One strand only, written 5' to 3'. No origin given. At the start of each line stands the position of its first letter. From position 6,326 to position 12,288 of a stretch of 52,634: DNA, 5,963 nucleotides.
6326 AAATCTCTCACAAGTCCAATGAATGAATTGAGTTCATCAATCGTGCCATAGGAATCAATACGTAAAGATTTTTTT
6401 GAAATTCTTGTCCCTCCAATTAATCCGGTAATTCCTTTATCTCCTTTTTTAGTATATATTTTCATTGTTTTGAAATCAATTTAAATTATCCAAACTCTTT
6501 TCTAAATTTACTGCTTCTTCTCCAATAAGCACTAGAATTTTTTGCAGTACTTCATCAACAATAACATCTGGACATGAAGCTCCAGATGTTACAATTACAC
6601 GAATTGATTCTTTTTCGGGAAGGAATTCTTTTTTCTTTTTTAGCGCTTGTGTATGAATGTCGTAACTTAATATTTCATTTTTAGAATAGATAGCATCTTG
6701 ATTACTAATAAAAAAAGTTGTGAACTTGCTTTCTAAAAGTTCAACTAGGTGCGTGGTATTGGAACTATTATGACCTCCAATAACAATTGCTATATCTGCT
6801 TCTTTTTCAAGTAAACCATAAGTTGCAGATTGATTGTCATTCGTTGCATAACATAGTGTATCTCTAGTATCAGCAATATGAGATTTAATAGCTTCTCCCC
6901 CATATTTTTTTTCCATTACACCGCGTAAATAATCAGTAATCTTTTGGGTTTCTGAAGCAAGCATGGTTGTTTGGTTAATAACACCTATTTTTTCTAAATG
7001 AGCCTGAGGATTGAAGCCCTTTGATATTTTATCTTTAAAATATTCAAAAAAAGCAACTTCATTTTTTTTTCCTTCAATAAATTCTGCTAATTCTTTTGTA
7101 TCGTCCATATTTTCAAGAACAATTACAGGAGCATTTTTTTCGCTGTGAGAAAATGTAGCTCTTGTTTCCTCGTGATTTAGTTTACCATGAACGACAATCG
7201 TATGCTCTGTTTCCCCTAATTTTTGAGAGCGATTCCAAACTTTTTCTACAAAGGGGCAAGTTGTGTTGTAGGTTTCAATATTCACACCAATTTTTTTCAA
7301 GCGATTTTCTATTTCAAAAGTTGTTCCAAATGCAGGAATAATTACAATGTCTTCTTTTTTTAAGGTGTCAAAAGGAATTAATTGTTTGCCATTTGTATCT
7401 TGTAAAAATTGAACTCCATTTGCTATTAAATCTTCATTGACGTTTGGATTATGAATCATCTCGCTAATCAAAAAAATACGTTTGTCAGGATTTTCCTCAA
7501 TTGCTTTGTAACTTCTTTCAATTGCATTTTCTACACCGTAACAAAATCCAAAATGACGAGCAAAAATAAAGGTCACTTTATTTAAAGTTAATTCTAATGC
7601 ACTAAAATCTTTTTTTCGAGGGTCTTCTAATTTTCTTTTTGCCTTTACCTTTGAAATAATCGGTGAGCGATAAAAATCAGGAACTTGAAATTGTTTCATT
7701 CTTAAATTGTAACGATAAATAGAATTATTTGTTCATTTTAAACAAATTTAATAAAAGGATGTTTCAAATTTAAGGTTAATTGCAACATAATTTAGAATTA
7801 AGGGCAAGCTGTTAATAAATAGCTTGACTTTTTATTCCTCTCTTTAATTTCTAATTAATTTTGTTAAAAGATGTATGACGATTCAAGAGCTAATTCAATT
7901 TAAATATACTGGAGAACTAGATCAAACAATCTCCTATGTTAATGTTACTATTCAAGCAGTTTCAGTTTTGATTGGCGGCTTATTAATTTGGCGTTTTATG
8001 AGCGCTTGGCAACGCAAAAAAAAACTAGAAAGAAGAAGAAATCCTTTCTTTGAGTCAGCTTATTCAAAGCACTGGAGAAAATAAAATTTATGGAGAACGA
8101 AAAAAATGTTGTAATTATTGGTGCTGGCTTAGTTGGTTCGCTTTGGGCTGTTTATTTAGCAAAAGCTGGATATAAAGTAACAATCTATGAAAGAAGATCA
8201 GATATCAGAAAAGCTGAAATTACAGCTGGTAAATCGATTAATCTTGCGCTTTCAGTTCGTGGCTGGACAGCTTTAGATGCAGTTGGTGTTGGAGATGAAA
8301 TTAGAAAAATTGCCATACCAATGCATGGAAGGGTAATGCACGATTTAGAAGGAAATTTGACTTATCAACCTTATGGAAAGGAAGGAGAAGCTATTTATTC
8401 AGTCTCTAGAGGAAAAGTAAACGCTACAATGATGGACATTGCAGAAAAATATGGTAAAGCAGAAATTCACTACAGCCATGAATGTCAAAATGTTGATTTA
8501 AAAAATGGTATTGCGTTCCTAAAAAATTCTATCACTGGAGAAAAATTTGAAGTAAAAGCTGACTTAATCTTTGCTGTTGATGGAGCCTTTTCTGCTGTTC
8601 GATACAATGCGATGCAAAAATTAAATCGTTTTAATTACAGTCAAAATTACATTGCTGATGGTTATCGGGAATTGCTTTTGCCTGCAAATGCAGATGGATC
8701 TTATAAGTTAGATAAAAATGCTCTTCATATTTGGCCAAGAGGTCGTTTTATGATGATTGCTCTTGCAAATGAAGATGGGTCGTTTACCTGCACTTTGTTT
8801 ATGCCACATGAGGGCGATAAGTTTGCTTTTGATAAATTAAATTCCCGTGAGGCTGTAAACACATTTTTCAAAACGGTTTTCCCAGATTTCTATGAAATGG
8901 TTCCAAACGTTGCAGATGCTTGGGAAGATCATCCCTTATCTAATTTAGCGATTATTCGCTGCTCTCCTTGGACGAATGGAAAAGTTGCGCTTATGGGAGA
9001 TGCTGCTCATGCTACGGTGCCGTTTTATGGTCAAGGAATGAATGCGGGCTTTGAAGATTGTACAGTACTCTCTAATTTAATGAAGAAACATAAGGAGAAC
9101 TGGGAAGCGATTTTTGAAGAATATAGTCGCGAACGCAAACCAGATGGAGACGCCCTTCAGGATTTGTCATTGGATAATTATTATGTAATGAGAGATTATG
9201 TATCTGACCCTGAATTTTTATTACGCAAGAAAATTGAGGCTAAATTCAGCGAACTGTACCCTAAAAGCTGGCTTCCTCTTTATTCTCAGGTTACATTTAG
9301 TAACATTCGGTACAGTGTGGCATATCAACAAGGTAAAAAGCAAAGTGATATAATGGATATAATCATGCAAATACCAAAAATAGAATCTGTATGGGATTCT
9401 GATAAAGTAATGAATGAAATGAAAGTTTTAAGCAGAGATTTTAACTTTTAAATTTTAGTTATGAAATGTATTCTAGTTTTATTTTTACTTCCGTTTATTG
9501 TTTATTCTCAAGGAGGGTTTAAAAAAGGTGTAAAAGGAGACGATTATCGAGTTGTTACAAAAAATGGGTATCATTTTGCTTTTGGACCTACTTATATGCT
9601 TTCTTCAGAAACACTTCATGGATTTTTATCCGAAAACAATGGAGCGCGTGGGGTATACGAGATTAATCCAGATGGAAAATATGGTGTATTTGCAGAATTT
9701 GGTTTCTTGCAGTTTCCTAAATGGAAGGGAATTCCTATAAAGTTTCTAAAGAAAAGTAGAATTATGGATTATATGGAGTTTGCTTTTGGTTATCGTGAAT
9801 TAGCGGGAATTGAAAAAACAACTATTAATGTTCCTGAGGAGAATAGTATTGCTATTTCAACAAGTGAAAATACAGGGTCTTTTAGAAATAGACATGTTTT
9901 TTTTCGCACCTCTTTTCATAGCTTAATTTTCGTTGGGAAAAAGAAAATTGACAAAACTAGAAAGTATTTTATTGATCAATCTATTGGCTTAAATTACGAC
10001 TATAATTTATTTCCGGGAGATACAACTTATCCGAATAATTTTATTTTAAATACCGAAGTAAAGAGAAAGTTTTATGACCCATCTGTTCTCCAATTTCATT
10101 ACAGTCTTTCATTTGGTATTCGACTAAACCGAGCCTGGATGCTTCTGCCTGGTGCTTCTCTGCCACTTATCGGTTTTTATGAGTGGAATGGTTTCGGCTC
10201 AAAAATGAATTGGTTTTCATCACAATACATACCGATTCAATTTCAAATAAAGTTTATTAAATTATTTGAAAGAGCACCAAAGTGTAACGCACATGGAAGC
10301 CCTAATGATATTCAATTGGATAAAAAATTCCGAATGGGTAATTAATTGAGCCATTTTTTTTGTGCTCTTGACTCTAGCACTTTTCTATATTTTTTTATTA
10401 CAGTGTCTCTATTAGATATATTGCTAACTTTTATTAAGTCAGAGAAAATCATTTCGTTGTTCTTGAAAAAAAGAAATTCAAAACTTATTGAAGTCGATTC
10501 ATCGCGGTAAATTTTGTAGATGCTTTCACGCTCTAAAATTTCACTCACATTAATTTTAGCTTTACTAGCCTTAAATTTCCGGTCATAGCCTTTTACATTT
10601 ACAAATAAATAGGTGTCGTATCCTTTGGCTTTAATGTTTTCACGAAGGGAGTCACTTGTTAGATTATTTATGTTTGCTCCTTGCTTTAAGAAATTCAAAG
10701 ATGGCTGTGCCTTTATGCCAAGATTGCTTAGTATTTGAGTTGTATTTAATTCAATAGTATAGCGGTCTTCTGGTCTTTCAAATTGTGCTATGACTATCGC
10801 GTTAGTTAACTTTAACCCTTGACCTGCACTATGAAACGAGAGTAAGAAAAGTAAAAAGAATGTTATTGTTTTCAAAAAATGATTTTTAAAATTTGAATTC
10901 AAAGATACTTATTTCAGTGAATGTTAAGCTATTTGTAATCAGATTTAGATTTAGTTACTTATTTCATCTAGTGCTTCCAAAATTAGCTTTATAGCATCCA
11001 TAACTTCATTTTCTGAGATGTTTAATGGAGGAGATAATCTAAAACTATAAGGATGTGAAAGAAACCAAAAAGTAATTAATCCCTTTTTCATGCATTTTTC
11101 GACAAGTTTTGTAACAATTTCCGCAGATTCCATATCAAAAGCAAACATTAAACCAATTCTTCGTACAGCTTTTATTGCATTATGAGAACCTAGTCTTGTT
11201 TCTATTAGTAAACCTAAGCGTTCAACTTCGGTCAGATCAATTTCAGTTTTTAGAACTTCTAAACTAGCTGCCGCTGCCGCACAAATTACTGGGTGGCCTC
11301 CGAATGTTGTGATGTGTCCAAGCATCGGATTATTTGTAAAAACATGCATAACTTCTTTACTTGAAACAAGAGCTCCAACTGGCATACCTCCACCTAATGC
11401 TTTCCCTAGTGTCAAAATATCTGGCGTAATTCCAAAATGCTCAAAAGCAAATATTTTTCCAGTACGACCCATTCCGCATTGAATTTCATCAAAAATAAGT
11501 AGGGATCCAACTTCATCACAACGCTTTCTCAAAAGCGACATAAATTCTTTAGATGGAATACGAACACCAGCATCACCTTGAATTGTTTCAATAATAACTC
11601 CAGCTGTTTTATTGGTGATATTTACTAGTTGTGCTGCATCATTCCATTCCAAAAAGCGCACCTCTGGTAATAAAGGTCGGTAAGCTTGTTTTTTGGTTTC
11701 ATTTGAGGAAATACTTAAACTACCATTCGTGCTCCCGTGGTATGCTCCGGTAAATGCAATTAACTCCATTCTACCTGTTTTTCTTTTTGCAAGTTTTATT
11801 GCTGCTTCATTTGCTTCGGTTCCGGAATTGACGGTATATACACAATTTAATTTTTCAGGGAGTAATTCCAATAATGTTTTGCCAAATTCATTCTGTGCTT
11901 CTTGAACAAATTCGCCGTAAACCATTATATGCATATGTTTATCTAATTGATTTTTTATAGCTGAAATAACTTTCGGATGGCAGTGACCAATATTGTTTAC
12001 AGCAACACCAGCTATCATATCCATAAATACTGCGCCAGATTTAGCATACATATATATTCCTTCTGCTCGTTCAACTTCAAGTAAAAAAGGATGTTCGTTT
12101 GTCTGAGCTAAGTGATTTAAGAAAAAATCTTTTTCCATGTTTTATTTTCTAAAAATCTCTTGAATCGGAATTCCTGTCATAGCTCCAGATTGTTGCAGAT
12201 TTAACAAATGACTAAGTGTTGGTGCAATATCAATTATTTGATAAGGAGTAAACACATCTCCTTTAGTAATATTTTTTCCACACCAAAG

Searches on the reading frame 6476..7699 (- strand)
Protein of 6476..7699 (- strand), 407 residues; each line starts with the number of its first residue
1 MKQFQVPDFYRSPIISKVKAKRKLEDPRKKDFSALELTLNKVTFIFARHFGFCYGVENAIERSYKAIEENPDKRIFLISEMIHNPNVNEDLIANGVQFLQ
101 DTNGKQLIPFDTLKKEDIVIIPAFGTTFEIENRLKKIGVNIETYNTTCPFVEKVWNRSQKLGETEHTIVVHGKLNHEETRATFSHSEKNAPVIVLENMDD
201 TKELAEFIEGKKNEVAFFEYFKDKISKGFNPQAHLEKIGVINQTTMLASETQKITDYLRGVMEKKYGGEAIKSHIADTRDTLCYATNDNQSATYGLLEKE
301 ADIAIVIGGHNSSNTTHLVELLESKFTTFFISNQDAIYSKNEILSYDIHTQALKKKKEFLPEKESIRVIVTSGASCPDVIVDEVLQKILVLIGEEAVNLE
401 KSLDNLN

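Call 42: search_protein_families(library=pfam, proteins=[window:6476-7699:-], max_evalue=0.00001)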
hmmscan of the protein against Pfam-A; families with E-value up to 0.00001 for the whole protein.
window:6476-7699:- (407 aa): 1 family
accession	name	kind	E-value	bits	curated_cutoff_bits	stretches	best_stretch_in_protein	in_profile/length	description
PF02401.23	LYTB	-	4.3e-65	220.1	24.5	1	45-388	2-266/267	LytB protein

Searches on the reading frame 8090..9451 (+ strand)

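Call 116: search_protein_families(library=pfam, proteins=[window:8090-9451:+], max_evalue=0.00001)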
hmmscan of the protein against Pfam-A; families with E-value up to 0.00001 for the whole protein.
window:8090-9451:+ (453 aa): 5 families
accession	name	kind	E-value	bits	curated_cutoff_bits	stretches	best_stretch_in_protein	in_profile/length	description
PF01494.25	FAD_binding_3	-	7.2e-29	101.5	22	1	6-357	3-346/349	FAD binding domain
PF01266.30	DAO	-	7.2e-08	32.8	27.9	1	7-40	2-35/353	FAD dependent oxidoreductase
PF13450.12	NAD_binding_8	-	1.7e-06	28.6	21.9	1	9-39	1-31/68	NAD(P)-binding Rossmann-like domain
PF00070.33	Pyr_redox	-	2.5e-06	28.3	22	1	6-46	1-42/82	Pyridine nucleotide-disulphide oxidoreductase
PF07992.20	Pyr_redox_2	-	2.7e-06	27.5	26.1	0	3-40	141-178/291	Pyridine nucleotide-disulphide oxidoreductase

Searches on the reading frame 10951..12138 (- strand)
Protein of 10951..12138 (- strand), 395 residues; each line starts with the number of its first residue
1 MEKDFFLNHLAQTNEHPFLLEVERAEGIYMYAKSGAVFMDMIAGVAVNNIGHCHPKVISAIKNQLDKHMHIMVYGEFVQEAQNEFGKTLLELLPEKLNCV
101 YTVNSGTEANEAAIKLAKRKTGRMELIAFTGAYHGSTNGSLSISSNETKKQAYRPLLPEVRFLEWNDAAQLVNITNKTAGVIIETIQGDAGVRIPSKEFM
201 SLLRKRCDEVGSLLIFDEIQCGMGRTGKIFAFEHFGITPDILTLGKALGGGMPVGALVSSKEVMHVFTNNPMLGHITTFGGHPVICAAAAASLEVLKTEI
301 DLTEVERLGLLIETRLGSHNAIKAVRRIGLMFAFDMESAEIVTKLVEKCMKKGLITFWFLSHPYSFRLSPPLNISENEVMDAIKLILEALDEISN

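Call 4: search_protein_families(library=pfam, proteins=[window:10951-12138:-], max_evalue=0.01)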
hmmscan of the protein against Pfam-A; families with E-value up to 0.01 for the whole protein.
window:10951-12138:- (395 aa): 1 family
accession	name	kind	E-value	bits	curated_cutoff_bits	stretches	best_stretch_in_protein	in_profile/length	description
PF00202.27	Aminotran_3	-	4.4e-99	332.4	30.5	1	12-389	3-402/403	Aminotransferase class-III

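Call 5: search_protein_families(library=ncbifam, proteins=[window:10951-12138:-], max_evalue=0.01)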
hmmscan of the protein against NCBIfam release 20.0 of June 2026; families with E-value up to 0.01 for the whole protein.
window:10951-12138:- (395 aa): 71 families (the best 25 are shown)
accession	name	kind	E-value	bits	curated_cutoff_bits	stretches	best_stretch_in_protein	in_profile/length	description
TIGR00707.1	argD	subfamily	1.2e-103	346.9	410.05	1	20-390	11-380/381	acetylornithine/succinylornithine family transaminase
NF005993.0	PRK08117.1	subfamily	1.1e-98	330.7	574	2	176-394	206-431/433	aspartate aminotransferase family protein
NF002874.0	PRK03244.1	equivalog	1.3e-98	330.4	457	1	20-393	27-395/399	acetylornithine transaminase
NF004426.0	PRK05769.1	equivalog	1.9e-94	317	552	2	176-392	220-439/441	acetyl ornithine aminotransferase family protein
NF002797.0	PRK02936.1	equivalog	3.4e-91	305.8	496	1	18-391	11-378/385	acetylornithine transaminase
NF002325.0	PRK01278.1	subfamily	1.2e-87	294.1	372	1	18-393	13-389/395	acetylornithine transaminase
NF008570.0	PRK11522.1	equivalog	3.2e-83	279.9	612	1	26-394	76-458/464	putrescine aminotransferase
NF042418.1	LysJ_Th_th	equivalog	5e-81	272.6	700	1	22-383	22-378/386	[LysW]-aminoadipate semialdehyde transaminase LysJ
NF045491.1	LysJ_Sulfobales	equivalog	3.6e-77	259.9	700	1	20-360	12-356/386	[LysW]-aminoadipate semialdehyde/glutamate semialdehyde transaminase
NF006228.0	PRK08360.1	equivalog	1e-74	251.8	608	2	175-393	202-427/443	aspartate aminotransferase family protein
TIGR00508.1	bioA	equivalog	1.1e-74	251.5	405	1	11-390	6-418/419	adenosylmethionine--8-amino-7-oxononanoate transaminase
NF003273.0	PRK04260.1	equivalog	1.4e-74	250.9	616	1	20-389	13-374/376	acetylornithine transaminase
NF003145.0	PRK04073.1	equivalog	7.9e-73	245.3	656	1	8-388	12-393/396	ornithine--oxo-acid transaminase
TIGR03372.1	putres_am_tran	equivalog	1.2e-72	245.2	658.65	1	33-385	72-437/442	putrescine aminotransferase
NF003468.0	PRK05093.1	subfamily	2.6e-72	243.8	522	1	23-393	28-402/405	acetylornithine/succinyldiaminopimelate transaminase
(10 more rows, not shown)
